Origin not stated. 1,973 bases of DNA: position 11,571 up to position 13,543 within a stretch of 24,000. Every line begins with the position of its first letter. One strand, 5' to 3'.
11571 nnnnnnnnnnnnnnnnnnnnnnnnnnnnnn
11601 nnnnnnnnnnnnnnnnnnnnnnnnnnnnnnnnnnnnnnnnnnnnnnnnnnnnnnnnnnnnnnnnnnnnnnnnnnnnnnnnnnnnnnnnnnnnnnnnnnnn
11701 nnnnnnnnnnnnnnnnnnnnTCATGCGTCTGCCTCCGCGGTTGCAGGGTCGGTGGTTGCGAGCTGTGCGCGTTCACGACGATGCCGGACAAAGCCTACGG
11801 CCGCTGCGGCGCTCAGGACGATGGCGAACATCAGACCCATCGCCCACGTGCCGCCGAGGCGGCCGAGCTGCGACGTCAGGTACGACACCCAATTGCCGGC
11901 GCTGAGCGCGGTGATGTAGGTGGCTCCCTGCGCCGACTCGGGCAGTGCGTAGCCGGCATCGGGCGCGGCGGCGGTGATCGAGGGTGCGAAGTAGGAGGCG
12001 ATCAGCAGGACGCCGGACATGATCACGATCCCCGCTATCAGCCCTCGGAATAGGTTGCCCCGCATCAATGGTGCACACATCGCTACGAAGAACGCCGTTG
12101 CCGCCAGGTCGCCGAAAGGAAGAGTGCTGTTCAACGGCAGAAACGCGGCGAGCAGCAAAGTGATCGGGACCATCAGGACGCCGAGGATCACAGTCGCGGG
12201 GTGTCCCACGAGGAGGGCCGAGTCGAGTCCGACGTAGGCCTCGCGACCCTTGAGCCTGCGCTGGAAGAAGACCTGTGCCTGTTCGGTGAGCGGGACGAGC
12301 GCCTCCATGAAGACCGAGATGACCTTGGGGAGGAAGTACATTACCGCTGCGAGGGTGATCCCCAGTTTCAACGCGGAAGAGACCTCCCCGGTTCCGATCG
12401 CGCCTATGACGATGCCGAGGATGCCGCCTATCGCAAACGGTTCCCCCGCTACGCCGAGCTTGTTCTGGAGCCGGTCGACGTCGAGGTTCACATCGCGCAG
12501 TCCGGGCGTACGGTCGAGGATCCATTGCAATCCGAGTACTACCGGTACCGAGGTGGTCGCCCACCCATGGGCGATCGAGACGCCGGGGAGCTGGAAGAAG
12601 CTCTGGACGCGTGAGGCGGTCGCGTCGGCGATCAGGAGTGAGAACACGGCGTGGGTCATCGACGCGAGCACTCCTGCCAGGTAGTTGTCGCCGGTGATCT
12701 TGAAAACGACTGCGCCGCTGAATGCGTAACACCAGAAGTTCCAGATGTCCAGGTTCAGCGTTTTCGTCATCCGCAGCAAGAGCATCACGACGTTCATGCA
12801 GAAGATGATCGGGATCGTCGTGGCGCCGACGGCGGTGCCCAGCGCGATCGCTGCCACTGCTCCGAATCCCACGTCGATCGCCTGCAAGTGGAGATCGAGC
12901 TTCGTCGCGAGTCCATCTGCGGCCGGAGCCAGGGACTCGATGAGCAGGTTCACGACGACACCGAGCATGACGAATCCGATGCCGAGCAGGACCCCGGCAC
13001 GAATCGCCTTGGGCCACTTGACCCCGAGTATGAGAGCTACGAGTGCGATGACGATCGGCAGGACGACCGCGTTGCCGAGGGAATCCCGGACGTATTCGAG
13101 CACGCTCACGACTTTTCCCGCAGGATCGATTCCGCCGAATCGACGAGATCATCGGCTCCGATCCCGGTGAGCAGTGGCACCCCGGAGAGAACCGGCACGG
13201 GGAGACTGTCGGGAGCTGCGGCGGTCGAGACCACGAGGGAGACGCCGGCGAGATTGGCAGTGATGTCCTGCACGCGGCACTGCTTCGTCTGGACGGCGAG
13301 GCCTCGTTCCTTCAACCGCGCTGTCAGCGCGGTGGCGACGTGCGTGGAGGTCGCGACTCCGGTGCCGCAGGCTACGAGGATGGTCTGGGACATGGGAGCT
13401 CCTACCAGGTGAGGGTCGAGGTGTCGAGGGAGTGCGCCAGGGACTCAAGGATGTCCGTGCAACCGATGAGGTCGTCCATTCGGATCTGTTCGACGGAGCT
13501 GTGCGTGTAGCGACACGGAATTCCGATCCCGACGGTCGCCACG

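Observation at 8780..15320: Lower-GC island carrying a full sgc-type orphan PTS locus, with no mobility genes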

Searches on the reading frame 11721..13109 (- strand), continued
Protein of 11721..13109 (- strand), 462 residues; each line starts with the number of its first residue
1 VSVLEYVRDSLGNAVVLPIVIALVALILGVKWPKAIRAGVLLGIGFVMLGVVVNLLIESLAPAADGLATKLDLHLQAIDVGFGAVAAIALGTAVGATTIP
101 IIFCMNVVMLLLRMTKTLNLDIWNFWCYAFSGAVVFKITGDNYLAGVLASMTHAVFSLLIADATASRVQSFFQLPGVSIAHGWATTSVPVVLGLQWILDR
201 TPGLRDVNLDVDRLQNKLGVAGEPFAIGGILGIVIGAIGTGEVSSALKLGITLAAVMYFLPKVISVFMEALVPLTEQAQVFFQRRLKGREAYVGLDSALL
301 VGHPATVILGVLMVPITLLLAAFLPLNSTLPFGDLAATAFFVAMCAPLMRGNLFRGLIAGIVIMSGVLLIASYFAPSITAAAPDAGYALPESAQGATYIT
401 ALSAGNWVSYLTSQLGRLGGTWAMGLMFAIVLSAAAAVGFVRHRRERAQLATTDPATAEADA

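Call 50: find_encoding_contigs(protein=P0004, flank=8000, max_places=2)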
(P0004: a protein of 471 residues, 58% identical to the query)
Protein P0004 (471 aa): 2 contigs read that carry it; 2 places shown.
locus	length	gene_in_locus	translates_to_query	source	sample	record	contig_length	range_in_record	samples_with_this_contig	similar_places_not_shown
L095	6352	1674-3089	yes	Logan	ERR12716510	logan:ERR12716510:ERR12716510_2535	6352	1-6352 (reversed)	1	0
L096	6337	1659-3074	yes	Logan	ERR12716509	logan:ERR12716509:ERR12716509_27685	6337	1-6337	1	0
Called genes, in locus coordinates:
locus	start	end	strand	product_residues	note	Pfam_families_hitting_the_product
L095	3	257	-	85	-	?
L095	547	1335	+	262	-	PF08220:HTH_DeoR, PF00455:DeoRC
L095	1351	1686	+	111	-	PF02302:PTS_IIB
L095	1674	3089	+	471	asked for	PF03611:EIIC-GAT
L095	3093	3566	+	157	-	PF00359:PTS_EIIA_2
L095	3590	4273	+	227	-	PF00834:Ribul_P_3_epim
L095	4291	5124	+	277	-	PF03437:BtpA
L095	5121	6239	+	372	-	PF05343:Peptidase_M42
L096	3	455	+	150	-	?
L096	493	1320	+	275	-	PF08220:HTH_DeoR, PF00455:DeoRC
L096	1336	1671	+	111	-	PF02302:PTS_IIB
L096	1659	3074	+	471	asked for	PF03611:EIIC-GAT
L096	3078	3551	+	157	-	PF00359:PTS_EIIA_2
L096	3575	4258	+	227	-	PF00834:Ribul_P_3_epim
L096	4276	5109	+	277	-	PF03437:BtpA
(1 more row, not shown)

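Call 67: find_homologous_proteins(query=L084:11323-12168:-, max_evalue=1e-20)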
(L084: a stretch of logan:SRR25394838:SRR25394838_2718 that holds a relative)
Query L084:11323-12168:- (281 aa): 8000 proteins with E <= 1e-20 among 8000 candidates; the best 120 are listed.
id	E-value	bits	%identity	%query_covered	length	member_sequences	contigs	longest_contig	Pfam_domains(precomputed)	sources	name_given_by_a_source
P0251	2.5e-177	606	100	100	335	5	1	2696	PF02733.23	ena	-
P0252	9.7e-151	519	84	100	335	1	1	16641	PF02733.23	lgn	-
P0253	1.1e-148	512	83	100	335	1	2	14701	PF02733.23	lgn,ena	-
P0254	7.9e-148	509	82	100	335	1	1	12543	PF02733.23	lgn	-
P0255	3.3e-147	507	82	100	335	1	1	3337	PF02733.23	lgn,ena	-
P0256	3.3e-147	507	82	100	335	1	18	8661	PF02733.23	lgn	-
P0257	6.1e-147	506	81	100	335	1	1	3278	PF02733.23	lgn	-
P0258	8.1e-147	506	81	100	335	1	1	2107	PF02733.23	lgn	-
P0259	8.1e-147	506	81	100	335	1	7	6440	PF02733.23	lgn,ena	-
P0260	3.1e-146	504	81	100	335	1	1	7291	PF02733.23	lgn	-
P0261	3.1e-146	504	81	100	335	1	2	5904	PF02733.23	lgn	-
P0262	3.9e-146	503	82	100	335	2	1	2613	PF02733.23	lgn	-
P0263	4.3e-146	503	81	100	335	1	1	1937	PF02733.23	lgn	-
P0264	1.9e-145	501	80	100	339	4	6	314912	PF02733.23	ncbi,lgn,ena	-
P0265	1.2e-143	495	80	100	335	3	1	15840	PF02733.23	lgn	-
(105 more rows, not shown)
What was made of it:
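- Tried and rejected: The DhaK gene next to the closest cluster (L084) is 77-78% identical to Brachybacterium, Dermabacter and Actinomyces proteins, but it is also 73-75% identical to several Clostridia proteins (Agathobaculum, Pseudoflavonifractor, Hydrogenoanaerobacterium, Oscillospiraceae and Lachnospiraceae; call 67).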

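Call 75: search_dna_similar(query=window:11721-13109:-, collection=plasmids, mode=protein, max_rows=15)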
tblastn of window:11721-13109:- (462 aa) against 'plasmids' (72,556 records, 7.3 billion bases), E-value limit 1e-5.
Records with a match: 454; places in all: 534; records where one place covers at least 80% of the query: 189.
Best place of each record, by identity: <60% 454.
By first word of the organism name: Enterococcus 243; Klebsiella 61; Escherichia 25; Ligilactobacillus 23; Enterobacter 18; Pantoea 16; Clostridioides 12; Citrobacter 8; Rhizobium 7; Salmonella 5; and 17 more.
By predicted mobility (MOB-suite, as given by PLSDB): conjugative 207; non-mobilizable 174; mobilizable 73.
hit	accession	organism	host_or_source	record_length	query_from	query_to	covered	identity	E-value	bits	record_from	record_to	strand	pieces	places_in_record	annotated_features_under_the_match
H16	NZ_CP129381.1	Rhizobium sp. SSA_523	single cell,Sea water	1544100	1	415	90%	42.3%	1e-78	273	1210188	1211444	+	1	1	none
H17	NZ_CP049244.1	Allorhizobium pseudoryzae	cell culture,soil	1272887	1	415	90%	40.7%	7e-76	265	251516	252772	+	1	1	none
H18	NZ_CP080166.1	Escherichia coli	chicken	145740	2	450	97%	37.0%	2e-64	233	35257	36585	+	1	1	PTS galactitol transporter subunit IIC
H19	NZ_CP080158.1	Escherichia coli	chicken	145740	2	450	97%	37.0%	2e-64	233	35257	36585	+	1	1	PTS galactitol transporter subunit IIC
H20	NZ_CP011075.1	Brevibacillus laterosporus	Oryza sativa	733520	34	450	90%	39.3%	3e-77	270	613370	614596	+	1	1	PTS transporter subunit IIC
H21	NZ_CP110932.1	Salmonella enterica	Chicken,whole organism,gut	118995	30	419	84%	41.7%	5e-82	283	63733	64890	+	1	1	sgcC: PTS sugar transporter subunit IIC SgcC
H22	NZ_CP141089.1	Escherichia coli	Homo sapiens,Infected Human Urine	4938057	30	415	84%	42.1%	1e-82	285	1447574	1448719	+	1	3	none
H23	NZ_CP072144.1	Rhizobium sp. L51/94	Blueberry,cell culture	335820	1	411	89%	39.5%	2e-66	238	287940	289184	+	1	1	PTS transporter subunit IIC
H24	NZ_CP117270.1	Rhizobium rhododendri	Rhododendron sp.,pure bacterial ...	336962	1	411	89%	39.5%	2e-66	238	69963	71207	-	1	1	PTS transporter subunit IIC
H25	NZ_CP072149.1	Rhizobium sp. K1/93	Himalayan blackberry,cell culture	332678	1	411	89%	39.5%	2e-66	238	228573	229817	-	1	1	PTS transporter subunit IIC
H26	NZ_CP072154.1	Rhizobium sp. K15/93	Himalayan blackberry,cell culture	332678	1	411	89%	39.5%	2e-66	238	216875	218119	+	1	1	PTS transporter subunit IIC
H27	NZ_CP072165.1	Rhizobium sp. B21/90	Himalayan blackberry,cell culture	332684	1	411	89%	39.5%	2e-66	238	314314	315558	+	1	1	PTS transporter subunit IIC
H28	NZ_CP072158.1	Rhizobium sp. B230/85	Himalayan blackberry,cell culture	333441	1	411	89%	39.5%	2e-66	238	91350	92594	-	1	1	PTS transporter subunit IIC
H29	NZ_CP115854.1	Pseudoroseomonas cervicalis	-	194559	1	394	85%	40.9%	7e-78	271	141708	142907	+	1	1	PTS transporter subunit IIC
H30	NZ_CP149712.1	Clostridioides difficile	-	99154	29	447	91%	38.0%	2e-80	278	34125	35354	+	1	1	PTS transporter subunit IIC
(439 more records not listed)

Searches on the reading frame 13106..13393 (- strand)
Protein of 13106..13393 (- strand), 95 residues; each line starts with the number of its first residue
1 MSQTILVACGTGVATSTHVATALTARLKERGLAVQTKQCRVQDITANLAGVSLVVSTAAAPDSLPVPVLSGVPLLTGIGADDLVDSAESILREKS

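Call 6: search_protein_families(library=pfam, proteins=[window:13106-13393:-])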
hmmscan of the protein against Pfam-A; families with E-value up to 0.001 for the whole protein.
window:13106-13393:- (95 aa): 1 family
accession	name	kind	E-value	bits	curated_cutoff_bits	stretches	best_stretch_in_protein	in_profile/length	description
PF02302.22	PTS_IIB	-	1.1e-09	39.2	23.6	1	5-60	2-57/90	PTS system, Lactose/Cellobiose specific IIB subunit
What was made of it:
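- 13106..13393 (-): sgcB-like PTS EIIB, 95 aa. PF02302 (call 6).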

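Call 7: search_protein_families(library=ncbifam, proteins=[window:13106-13393:-])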
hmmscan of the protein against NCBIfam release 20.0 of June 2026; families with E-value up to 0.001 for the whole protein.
window:13106-13393:- (95 aa): 1 family
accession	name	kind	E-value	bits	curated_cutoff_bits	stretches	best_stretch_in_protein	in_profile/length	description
NF007643.0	PRK10310.1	equivalog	5.6e-15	55.6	95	1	1-92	1-93/94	PTS galactitol transporter subunit IIB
